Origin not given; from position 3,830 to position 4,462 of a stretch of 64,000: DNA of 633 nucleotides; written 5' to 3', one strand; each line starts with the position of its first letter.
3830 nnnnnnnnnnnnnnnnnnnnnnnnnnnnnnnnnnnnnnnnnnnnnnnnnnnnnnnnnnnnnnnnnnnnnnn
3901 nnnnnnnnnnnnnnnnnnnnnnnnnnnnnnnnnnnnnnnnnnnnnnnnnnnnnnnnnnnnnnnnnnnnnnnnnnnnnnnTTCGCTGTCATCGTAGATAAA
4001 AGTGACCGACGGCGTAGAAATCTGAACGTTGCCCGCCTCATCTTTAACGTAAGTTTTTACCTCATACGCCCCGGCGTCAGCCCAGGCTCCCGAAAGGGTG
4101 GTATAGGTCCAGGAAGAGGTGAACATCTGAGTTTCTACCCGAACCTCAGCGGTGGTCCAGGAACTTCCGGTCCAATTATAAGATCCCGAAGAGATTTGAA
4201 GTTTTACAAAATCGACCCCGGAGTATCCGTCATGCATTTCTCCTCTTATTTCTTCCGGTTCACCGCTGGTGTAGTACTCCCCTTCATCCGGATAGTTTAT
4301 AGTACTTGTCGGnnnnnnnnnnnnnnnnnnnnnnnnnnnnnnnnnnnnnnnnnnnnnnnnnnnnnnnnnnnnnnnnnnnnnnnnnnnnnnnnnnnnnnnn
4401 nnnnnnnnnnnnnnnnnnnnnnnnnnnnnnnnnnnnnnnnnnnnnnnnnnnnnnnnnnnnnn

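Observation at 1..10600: Titin-like higher-order super-repeat: 13 domains (7 Trp-rich + 6 type-B), ~4.5 kb period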

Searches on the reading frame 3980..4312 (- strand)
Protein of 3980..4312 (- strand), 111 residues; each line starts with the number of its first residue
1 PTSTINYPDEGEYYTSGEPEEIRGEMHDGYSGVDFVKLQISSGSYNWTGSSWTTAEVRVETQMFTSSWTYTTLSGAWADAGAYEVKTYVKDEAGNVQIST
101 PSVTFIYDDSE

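Call 47: search_solved_structures(query=A3, max_evalue=1)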
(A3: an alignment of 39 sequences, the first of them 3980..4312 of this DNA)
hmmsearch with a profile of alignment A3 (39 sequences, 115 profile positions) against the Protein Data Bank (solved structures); distinct sequences matched with E-value up to 1: 28.
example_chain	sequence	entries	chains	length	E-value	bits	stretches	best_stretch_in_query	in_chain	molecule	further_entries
4p99_A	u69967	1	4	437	1.9e-08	37.9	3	66-114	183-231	MpAFP_RII tetra-tandemer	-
5irb_A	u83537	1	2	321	6.7e-05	26.5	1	64-114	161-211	RTX-adhesin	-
2yn3_A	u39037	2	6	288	0.00029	24.4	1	63-113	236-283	PUTATIVE INNER MEMBRANE PROTEIN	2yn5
5j7k_A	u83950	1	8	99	0.048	17.3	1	47-104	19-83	FN3con-a-lys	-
6tqd_A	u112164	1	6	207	0.06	17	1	20-102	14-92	Intimin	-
5eo7_A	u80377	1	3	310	0.088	16.4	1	30-101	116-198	Predicted protein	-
5eo8_A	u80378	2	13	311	0.089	16.4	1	30-101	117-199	Predicted protein | Uncharacterized protein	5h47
4c1y_A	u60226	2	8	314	0.13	15.9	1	30-100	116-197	FUCOSE-SPECIFIC LECTIN FLEA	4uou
4agt_A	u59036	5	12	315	0.13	15.8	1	30-100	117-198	FUCOSE-SPECIFIC LECTIN FLEA | Fucose-specific lectin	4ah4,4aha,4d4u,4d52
6z6c_AAA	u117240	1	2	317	0.14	15.8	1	30-100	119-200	Fucose-specific lectin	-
4agi_A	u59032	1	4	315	0.14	15.7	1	30-100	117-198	FUCOSE-SPECIFIC LECTIN FLEA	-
4apx_B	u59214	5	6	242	0.22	15.2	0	79-112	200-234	PROTOCADHERIN-15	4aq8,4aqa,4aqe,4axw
4xxw_B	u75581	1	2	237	0.22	15.1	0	79-112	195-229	Protocadherin-15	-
4kdv_A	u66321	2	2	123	0.24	15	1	65-112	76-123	Antifreeze protein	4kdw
6n22_A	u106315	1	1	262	0.28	14.8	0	79-112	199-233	Protocadherin-15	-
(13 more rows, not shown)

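Call 63: search_solved_structures(query=A3, max_evalue=0.001, show_alignments=2)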
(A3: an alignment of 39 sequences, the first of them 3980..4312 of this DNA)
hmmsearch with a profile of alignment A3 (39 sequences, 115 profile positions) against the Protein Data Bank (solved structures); distinct sequences matched with E-value up to 0.001: 3.
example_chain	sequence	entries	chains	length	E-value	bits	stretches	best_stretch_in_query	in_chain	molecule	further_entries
4p99_A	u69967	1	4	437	1.9e-08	37.9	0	66-114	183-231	MpAFP_RII tetra-tandemer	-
5irb_A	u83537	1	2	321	6.7e-05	26.5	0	64-114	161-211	RTX-adhesin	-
2yn3_A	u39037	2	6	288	0.00029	24.4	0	63-113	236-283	PUTATIVE INNER MEMBRANE PROTEIN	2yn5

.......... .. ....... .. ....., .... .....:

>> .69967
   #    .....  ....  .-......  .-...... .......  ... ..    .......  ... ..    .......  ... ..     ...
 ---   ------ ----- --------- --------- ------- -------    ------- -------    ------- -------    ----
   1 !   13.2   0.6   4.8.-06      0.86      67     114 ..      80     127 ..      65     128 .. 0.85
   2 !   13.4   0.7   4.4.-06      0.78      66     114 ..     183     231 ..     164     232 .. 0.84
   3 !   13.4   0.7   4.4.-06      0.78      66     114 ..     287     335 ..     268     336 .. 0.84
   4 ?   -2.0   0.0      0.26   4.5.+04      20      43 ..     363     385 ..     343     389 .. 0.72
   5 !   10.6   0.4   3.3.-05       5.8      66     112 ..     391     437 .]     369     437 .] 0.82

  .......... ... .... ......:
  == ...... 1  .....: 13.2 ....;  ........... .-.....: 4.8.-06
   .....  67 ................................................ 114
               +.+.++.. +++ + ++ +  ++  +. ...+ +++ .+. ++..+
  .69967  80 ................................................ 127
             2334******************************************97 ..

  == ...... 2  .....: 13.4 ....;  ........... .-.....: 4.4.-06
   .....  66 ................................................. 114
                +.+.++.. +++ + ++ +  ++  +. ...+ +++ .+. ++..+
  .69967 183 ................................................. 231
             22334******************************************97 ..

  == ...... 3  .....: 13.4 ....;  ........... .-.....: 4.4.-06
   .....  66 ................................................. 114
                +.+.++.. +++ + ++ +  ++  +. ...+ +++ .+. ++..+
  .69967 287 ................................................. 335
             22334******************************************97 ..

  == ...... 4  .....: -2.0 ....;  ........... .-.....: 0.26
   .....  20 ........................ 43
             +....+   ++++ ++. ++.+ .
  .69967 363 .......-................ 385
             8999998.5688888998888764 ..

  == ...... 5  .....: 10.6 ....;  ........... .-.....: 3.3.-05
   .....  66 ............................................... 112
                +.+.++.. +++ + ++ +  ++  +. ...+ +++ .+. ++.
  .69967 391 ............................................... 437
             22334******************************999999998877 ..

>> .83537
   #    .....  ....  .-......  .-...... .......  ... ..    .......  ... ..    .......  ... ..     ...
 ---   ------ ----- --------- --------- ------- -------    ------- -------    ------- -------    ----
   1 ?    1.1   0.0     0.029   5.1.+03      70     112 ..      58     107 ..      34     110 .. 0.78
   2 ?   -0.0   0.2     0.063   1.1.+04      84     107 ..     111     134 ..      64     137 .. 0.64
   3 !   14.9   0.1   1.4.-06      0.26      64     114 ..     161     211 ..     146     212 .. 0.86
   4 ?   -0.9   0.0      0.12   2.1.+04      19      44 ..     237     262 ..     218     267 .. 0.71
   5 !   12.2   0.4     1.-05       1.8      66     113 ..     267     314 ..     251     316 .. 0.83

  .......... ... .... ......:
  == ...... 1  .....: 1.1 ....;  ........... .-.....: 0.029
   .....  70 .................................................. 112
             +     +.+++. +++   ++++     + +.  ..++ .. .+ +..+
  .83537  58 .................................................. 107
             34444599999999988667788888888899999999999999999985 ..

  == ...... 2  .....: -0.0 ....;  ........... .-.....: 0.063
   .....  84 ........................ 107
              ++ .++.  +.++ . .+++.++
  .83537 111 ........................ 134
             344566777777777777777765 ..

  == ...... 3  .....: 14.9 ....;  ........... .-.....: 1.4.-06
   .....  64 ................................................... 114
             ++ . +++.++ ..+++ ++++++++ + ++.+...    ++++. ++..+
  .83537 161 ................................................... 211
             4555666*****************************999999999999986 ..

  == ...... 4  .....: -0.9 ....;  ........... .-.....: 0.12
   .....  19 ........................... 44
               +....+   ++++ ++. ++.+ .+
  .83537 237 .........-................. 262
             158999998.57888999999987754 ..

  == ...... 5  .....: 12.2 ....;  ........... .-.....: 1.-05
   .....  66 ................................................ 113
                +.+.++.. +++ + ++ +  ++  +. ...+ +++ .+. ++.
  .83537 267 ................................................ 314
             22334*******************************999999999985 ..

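Call 68: predict_structure(alignment_id=A3)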
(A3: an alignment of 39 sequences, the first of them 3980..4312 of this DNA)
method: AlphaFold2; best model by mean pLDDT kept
length: 111 residues; sequences in the alignment: 39
mean_pLDDT: 96.8   pTM: 0.88
mean pLDDT of the five models: 96.8, 96.5, 96.5, 96.5, 96.0
residues with pLDDT >= 90: 108; 70-90: 3; 50-70: 0; < 50: 0
segments of 3 or more residues with pLDDT < 50: none
pLDDT, mean of each block of 10 residues (from residue 1): 98 93 97 98 98 98 98 96 98 96 96 78
secondary structure, 60 per line:
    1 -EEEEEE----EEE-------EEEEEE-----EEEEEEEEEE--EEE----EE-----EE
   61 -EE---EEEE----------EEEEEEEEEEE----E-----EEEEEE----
elements in order: E2-7 E12-14 E22-27 E33-42 E45-47 E67-70 E81-91 E102-107

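Call 70: fold_search(model_id=the predicted structure, library=pdb)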
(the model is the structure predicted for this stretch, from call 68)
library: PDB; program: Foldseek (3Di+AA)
matches with E <= 10: 1521; with E <= 0.001: 2
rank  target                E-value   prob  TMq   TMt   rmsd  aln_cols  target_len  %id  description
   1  5icu                  2.0e-04  1.00  0.61  0.66   3.6       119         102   14  The crystal structure of CopC from Methylosinus trichosporium OB3b (released 2016-04-06)
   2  3hbg                  7.6e-04  1.00  0.66  0.22   3.4       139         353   14  Structure of recombinant Chicken Liver Sulfite Oxidase mutant C185S (released 2010-04-14)
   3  6i0x_B                1.3e-03  1.00  0.70  0.21   2.5       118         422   14  Porphyromonas gingivalis peptidylarginine deminase (PPAD) mutant G231N/E232T/N235D in complex with Cl-amidine. (released 2019-01-23)
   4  6i0x_A                1.4e-03  1.00  0.68  0.20   2.5       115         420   15  Porphyromonas gingivalis peptidylarginine deminase (PPAD) mutant G231N/E232T/N235D in complex with Cl-amidine. (released 2019-01-23)
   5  5ak8                  1.9e-03  1.00  0.69  0.21   2.7       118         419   14  Structure of C351A mutant of Porphyromonas gingivalis peptidylarginine deiminase (released 2015-07-22)
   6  4kdv                  2.3e-03  0.99  0.37  0.39   8.7       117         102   18  Crystal structure of a bacterial immunoglobulin-like domain from the M. primoryensis ice-binding adhesin (released 2013-10-02)
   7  3pe9_A                2.5e-03  1.00  0.63  0.75   3.0       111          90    8  Structures of Clostridium thermocellum CbhA fibronectin(III)-like modules (released 2011-11-23)
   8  9kvu                  3.3e-03  1.00  0.60  0.69   3.4       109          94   18  Structure of B1 domain in the bifunctional enzyme CelAly (released 2026-03-18)
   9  4ytb                  3.7e-03  1.00  0.67  0.20   3.6       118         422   15  Crystal structure of Porphyromonas gingivalis peptidylarginine deiminase (PPAD) in complex with dipeptide Asp-Gln. (released 2015-07-01)
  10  5ak7                  3.9e-03  1.00  0.67  0.20   3.4       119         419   17  Structure of wt Porphyromonas gingivalis peptidylarginine deiminase (released 2015-07-22)
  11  8cka_B                3.9e-03  1.00  0.53  0.17   6.5       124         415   19  Deinococcus radidurans HPI S-layer (released 2023-04-19)
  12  4ytg                  4.2e-03  1.00  0.64  0.19   2.6       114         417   14  Crystal structure of Porphyromonas gingivalis peptidylarginine deiminase (PPAD) mutant C351A in complex with dipeptide M (released 2015-07-01)
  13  9jz1_B                4.6e-03  1.00  0.54  0.27   4.9       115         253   11  Crystal structure of Nir2 C-terminal domain in complex with phosphate (released 2025-10-15)
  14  9jzp_B                4.9e-03  1.00  0.53  0.27   5.6       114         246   11  Crystal structure of Nir2 C-terminal domain (released 2025-10-15)
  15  9c14                  4.9e-03  1.00  0.50  0.55   4.9       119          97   10  Structure of the CopC-like domain of YcnJ (released 2025-08-06)
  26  2yn3_D                7.2e-03  1.00  0.57  0.33   5.0       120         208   18  Structural insight into the giant calcium-binding adhesin SiiE: implications for the adhesion of Salmonella enterica t (released 2013-04-03)
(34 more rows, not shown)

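Call 78: search_protein_families(library=pfam, proteins=[window:3980-4312:-], max_evalue=1)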
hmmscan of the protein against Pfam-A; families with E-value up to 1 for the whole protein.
window:3980-4312:- (111 aa): 3 families
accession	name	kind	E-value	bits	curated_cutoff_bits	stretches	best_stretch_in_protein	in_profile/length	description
PF17957.7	Big_7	-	0.00015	22.8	24.1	1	1-73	1-61/70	Bacterial Ig domain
PF19077.6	Big_13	-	0.00062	20.7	27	1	62-106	58-99/102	Bacterial Ig-like domain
PF12245.14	Big_3_2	-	0.018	15.6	23.3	1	30-108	44-121/122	Bacterial Ig-like domain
